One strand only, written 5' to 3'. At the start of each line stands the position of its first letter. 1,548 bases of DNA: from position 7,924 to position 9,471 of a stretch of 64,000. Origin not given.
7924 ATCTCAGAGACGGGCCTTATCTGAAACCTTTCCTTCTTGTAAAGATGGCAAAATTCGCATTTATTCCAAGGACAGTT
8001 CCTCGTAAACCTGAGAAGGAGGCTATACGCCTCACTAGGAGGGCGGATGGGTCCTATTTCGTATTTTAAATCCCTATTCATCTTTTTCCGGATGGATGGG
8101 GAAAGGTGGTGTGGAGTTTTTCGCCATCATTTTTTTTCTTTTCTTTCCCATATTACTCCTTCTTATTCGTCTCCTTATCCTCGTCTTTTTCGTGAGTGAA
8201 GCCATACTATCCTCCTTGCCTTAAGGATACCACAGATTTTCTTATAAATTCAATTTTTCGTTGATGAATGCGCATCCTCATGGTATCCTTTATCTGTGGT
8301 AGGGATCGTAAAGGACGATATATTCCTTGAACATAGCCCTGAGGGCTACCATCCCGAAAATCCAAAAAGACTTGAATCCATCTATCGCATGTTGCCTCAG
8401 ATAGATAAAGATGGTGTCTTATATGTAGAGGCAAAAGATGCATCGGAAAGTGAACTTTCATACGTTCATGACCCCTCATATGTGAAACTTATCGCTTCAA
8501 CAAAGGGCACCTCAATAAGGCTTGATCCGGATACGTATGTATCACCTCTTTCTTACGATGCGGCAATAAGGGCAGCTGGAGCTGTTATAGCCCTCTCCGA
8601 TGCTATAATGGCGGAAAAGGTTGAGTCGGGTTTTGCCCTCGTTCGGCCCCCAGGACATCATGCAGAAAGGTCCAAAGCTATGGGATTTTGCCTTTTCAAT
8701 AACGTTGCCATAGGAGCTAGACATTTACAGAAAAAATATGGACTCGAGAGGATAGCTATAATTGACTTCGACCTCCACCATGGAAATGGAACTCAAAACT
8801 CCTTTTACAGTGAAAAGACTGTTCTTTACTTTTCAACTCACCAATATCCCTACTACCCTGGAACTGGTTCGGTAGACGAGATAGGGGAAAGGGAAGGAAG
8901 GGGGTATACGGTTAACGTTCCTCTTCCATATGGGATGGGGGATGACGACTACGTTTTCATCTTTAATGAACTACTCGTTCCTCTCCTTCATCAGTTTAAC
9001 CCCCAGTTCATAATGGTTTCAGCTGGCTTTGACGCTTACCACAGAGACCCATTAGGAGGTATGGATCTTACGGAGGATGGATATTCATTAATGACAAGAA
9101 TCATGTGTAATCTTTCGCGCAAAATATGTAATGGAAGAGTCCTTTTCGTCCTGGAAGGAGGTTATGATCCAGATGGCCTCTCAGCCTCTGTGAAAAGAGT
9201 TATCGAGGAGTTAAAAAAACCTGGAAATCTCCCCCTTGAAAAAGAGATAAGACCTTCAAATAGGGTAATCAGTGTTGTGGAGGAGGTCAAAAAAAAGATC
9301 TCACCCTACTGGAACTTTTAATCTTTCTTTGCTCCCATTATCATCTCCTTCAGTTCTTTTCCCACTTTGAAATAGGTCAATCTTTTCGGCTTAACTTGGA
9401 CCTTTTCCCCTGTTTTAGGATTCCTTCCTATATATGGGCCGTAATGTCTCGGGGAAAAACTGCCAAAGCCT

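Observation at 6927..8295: Unannotated 43-aa Arg/Lys-rich micro-protein translationally coupled to a CX4CX2C radical-SAM enzyme, divergent from an HDAC-family deacetylase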

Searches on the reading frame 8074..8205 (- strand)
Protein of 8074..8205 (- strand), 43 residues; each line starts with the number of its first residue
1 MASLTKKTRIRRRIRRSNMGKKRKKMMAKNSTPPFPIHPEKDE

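Call 3: search_protein_families(library=pfam, proteins=[window:8074-8205:-], max_evalue=0.01)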
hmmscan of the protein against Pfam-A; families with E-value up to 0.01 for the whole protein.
window:8074-8205:- (43 aa): 0 families

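Call 4: search_protein_families(library=ncbifam, proteins=[window:8074-8205:-], max_evalue=0.01)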
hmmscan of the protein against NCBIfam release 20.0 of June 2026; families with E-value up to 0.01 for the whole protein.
window:8074-8205:- (43 aa): 0 families

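Call 27: search_protein_representatives(alignment_id=A1)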
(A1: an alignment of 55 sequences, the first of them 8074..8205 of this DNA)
Query: 55 sequences, 43 profile positions. Proteins with E-value up to 0.001 (for the whole library): 136; up to 1e-10: 8; up to 1e-30: 0. The best 136 are listed.
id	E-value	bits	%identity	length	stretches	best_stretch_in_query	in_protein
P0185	4.5e-22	93.6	-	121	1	1-42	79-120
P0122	4.8e-22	93.5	-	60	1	1-42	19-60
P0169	2.9e-20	87.8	-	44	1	1-43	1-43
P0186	9.0e-18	79.8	-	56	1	1-42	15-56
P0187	4.2e-16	74.5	-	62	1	1-42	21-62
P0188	7.5e-16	73.7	-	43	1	1-42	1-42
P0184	1.7e-13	66.1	-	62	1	10-42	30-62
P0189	7.0e-12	61.0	-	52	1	1-41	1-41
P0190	2.2e-10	56.2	-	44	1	1-42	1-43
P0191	1.6e-09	53.5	-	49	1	1-42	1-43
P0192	2.6e-09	52.7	-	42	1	14-42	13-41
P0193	4.8e-09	51.9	-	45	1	1-41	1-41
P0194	7.3e-09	51.3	-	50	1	1-41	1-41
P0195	1.0e-08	50.9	-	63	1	2-41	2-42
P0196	1.3e-08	50.5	-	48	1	1-40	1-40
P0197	2.0e-08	49.9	-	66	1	1-42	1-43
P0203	9.7e-08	47.7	-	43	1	1-41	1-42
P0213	2.9e-07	46.2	-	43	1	1-42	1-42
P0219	6.7e-07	45.0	-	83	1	1-40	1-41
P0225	1.8e-06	43.7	-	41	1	1-40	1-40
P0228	2.2e-06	43.4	-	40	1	1-38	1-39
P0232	3.4e-06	42.8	-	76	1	1-40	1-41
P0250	1.6e-05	40.6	-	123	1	1-40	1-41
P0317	9.2e-04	35.0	-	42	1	1-41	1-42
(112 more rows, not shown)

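Call 30: find_encoding_contigs(protein=P0213, flank=4000, max_places=4)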
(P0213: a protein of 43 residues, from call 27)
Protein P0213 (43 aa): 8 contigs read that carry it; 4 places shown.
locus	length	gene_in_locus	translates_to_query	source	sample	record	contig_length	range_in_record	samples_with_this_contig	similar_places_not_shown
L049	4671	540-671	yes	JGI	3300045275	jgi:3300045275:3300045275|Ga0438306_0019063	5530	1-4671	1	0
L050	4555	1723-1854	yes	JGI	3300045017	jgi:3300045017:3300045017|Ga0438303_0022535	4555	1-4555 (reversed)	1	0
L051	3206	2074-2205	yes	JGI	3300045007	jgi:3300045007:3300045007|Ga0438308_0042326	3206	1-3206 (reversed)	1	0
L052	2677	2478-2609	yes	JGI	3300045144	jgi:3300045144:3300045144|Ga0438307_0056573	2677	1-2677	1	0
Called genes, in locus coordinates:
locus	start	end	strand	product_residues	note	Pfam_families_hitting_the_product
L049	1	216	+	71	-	?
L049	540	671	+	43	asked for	-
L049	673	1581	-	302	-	PF00561:Abhydrolase_1, PF00975:Thioesterase (weak), PF12697:Abhydrolase_6, PF08386:Abhydrolase_4 (faint), PF03096:Ndr, PF12146:Hydrolase_4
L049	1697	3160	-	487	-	-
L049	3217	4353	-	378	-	-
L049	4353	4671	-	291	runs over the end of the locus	-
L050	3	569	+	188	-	?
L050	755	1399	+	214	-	-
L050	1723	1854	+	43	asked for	-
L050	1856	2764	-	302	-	PF00561:Abhydrolase_1, PF00975:Thioesterase (weak), PF12697:Abhydrolase_6, PF08386:Abhydrolase_4 (faint), PF03096:Ndr, PF12146:Hydrolase_4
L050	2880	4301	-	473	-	-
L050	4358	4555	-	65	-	?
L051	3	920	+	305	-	?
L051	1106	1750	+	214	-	-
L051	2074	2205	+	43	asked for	-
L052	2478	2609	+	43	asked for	-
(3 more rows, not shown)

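Call 31: find_encoding_contigs(protein=P0250, flank=4000, max_places=4)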
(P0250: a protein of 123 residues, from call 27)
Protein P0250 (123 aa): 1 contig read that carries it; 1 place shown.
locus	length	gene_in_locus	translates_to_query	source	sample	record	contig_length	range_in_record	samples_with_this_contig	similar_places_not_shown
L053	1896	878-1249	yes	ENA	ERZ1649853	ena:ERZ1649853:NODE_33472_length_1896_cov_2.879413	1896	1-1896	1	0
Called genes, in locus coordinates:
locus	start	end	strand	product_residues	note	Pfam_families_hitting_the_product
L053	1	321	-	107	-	?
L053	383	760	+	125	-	PF02261:Asp_decarbox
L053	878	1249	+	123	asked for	-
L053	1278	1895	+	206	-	?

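Call 41: search_protein_families(library=ncbifam, alignment_id=A3, max_evalue=1)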
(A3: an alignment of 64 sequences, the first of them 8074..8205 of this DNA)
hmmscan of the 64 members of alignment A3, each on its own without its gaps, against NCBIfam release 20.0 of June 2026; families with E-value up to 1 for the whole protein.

A. member 1, window:8074-8205:- (43 aa): 0 families

B. families by the number of members that match (of 64 scanned): 7 families
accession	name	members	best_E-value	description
TIGR03617.1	F420_MSMEG_2256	1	0.059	TIGR03617 family F420-dependent LLM class oxidoreductase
NF010317.0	PRK13754.1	1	0.064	fertility inhibition protein FinO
NF033847.1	MCP_Sipho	1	0.12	major capsid protein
NF000022.1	stregra_B_VgbA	1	0.13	streptogramin B lyase Vgb(A)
NF040983.1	BimA_second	1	0.22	trimeric autotransporter actin-nucleating factor BimA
TIGR03672.1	rpl4p_arch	1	0.29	50S ribosomal protein L4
NF037973.1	metallo_SslE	1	0.58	lipoprotein metalloprotease SslE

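Call 42: search_protein_families(library=pfam, alignment_id=A3, max_evalue=1)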
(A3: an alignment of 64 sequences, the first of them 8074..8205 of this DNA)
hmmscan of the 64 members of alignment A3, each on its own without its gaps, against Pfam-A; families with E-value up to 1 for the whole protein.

A. member 1, window:8074-8205:- (43 aa): 0 families

B. families by the number of members that match (of 64 scanned): 7 families
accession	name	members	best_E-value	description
PF16500.10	Cyclin_N2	8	0.013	Cyclin-A N-terminal APC/C binding region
PF18368.7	Ig_GlcNase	1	0.015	Exo-beta-D-glucosaminidase Ig-fold domain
PF02295.23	z-alpha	1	0.023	Adenosine deaminase z-alpha domain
PF10414.14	CysG_dimeriser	1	0.07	Sirohaem synthase dimerisation region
PF03457.19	HA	1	0.15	Helicase associated domain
PF08230.16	CW_7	1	0.29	CW_7 repeat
PF06624.17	RAMP4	1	0.47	Ribosome associated membrane protein RAMP4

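Call 45: list_cluster_members(proteins=[P0197, P0213, P0225, P0228, P0250, P0219, P0203, P0190, P0317, P0232])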
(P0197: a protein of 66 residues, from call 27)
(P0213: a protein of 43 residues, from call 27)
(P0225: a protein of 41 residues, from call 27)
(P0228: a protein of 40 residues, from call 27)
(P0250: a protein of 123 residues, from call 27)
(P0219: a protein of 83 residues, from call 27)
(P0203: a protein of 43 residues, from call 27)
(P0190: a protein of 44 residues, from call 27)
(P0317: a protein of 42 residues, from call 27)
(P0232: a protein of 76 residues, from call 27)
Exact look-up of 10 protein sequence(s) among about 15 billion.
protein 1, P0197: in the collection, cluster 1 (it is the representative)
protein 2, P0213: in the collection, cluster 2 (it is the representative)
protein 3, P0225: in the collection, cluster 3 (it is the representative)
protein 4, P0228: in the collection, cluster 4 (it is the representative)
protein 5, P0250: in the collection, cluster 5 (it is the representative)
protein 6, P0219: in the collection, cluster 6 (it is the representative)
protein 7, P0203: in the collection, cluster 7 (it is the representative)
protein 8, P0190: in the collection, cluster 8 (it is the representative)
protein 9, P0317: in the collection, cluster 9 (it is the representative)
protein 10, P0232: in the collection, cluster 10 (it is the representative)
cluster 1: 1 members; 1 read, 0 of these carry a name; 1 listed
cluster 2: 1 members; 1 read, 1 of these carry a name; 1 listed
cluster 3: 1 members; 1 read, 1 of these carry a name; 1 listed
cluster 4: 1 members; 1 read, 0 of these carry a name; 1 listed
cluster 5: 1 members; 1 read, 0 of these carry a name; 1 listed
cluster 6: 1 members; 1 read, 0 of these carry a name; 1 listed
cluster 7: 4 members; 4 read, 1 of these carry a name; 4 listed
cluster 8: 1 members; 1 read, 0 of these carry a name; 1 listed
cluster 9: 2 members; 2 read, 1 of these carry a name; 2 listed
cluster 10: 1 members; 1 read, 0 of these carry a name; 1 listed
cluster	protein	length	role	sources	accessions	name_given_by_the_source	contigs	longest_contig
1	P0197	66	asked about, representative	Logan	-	-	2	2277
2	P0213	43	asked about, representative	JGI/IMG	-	hypothetical protein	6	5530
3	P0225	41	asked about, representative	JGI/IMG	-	hypothetical protein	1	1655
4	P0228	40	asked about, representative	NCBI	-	-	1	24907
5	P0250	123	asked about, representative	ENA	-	-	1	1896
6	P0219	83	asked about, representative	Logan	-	-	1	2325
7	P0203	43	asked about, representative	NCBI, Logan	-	-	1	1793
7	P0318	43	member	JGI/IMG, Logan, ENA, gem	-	hypothetical protein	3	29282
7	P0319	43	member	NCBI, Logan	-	-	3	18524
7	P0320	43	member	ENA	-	-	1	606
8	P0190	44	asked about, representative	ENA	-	-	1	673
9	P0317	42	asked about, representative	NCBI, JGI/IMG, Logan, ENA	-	hypothetical protein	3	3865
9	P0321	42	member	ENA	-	-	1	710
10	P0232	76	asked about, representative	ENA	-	-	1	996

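Call 46: find_homologous_proteins(query=A3, max_evalue=0.001)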
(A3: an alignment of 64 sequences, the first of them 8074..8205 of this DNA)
Query A3 (64 sequences) (43 aa, profile of the alignment): 1015 proteins with E <= 0.001 among 8000 candidates; the best 120 are listed.
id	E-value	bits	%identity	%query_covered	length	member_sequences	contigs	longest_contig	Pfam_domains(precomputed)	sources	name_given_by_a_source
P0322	2.6e-16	78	54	93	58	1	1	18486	-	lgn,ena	-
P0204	2.8e-16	78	48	98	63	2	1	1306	-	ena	-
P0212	3.1e-16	78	44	100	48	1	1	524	-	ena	-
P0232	3.2e-16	77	46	93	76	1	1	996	-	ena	-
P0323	8.1e-16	76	51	88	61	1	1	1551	-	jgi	jgi:hypothetical protein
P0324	8.3e-16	76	54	88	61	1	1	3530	-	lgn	-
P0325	1.1e-15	76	56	98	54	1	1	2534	-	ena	-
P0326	1.1e-15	76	50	98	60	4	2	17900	-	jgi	jgi:hypothetical protein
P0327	1.2e-15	76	50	98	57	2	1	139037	-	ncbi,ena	-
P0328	1.4e-15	75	51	88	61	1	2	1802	-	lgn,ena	-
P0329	1.4e-15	75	50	98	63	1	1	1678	-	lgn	-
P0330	1.4e-15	75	55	98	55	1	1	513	-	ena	-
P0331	1.7e-15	75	49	93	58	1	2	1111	-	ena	-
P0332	1.8e-15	75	56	88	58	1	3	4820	-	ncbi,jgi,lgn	jgi:hypothetical protein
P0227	1.9e-15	75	50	95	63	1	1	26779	-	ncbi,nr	ncbi:hypothetical protein JW979_04740 [bacterium]|nr:hypothetical protein [candidate division CSSED1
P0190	4.4e-14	71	54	93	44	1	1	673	-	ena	-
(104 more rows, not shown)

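Call 54: search_solved_structures(query=A3, max_evalue=10, show_alignments=3)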
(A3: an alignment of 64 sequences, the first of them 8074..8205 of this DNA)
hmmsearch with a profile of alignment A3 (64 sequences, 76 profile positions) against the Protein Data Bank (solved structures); distinct sequences matched with E-value up to 10: 2.
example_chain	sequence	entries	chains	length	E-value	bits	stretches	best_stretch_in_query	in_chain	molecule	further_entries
6szs_y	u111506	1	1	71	0.087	16.7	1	7-60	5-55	Uncharacterized protein YqkK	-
6q6h_S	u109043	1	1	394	1.9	12.4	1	34-60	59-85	Cyclin-A2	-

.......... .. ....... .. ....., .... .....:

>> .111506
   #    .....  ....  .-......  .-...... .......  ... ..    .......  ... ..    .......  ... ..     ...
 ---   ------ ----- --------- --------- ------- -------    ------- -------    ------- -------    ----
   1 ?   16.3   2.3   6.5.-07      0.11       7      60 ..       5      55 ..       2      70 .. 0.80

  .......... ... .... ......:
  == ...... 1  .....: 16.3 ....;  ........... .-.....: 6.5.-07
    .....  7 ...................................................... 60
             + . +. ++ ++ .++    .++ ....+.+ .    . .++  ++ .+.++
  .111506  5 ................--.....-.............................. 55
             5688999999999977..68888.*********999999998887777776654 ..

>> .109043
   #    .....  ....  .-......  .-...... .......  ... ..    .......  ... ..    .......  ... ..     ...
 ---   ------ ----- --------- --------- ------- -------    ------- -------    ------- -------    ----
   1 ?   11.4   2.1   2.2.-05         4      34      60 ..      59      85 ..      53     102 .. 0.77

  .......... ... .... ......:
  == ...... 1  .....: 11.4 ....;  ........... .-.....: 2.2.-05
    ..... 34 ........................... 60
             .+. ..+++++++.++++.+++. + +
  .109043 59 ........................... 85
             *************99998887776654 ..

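Call 74: predict_structure(alignment_id=A3)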
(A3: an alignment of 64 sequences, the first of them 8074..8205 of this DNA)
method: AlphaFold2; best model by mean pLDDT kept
length: 43 residues; sequences in the alignment: 64
mean_pLDDT: 84.8   pTM: 0.46
mean pLDDT of the five models: 84.8, 83.7, 83.3, 83.1, 80.5
residues with pLDDT >= 90: 19; 70-90: 18; 50-70: 6; < 50: 0
segments of 3 or more residues with pLDDT < 50: none
pLDDT, mean of each block of 10 residues (from residue 1): 91 94 89 73 60
secondary structure, 60 per line:
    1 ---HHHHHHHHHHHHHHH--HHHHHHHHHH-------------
elements in order: H4-18 H21-30

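Call 76: fold_search(model_id=the predicted structure, library=pdb)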
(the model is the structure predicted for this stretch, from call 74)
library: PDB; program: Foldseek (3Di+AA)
matches with E <= 10: 0; with E <= 0.001: 0
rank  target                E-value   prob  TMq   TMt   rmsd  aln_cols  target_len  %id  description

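Call 78: search_solved_structures(query=A5, max_evalue=10, show_alignments=2)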
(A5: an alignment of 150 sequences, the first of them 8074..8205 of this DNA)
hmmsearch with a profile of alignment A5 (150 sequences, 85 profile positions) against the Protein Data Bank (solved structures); distinct sequences matched with E-value up to 10: 2.
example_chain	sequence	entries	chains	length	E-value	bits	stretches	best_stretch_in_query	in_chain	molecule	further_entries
6szs_y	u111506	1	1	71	0.51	14.3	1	7-57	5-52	Uncharacterized protein YqkK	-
6q6h_S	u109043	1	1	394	1.9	12.5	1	34-59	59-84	Cyclin-A2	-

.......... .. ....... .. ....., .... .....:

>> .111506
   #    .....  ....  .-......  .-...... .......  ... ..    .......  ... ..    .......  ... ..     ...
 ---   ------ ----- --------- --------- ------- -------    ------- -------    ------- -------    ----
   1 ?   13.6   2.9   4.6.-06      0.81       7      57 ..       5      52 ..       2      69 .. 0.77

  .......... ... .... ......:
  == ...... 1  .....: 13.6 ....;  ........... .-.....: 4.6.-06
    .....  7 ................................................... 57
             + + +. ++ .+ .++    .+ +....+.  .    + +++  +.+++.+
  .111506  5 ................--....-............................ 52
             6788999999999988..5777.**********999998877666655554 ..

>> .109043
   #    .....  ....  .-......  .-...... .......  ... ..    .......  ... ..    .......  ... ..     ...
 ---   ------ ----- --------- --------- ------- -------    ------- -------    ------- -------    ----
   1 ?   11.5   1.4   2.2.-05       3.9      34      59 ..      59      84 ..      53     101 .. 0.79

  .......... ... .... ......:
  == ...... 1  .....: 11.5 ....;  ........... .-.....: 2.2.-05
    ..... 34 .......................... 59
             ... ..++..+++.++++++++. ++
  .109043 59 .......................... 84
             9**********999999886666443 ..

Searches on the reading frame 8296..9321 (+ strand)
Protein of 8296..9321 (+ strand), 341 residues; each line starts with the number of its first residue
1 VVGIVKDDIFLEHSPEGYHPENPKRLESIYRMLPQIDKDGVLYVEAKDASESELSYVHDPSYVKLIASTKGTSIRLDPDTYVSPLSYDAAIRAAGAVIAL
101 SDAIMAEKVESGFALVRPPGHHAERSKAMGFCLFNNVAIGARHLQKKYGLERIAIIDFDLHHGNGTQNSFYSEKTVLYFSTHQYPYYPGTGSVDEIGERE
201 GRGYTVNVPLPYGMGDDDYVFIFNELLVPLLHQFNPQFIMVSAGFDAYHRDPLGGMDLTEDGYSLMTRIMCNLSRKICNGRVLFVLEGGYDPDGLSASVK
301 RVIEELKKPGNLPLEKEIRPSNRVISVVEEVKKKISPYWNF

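Call 3: search_protein_families(library=pfam, proteins=[window:8296-9321:+], max_evalue=0.01)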
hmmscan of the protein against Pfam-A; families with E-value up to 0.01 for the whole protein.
window:8296-9321:+ (341 aa): 1 family
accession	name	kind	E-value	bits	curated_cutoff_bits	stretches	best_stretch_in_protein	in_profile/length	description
PF00850.24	Hist_deacetyl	-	5e-102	341.7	27.9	1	19-305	1-297/298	Histone deacetylase domain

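Call 4: search_protein_families(library=ncbifam, proteins=[window:8296-9321:+], max_evalue=0.01)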
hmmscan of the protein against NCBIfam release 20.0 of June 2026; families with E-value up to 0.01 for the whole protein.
window:8296-9321:+ (341 aa): 0 families
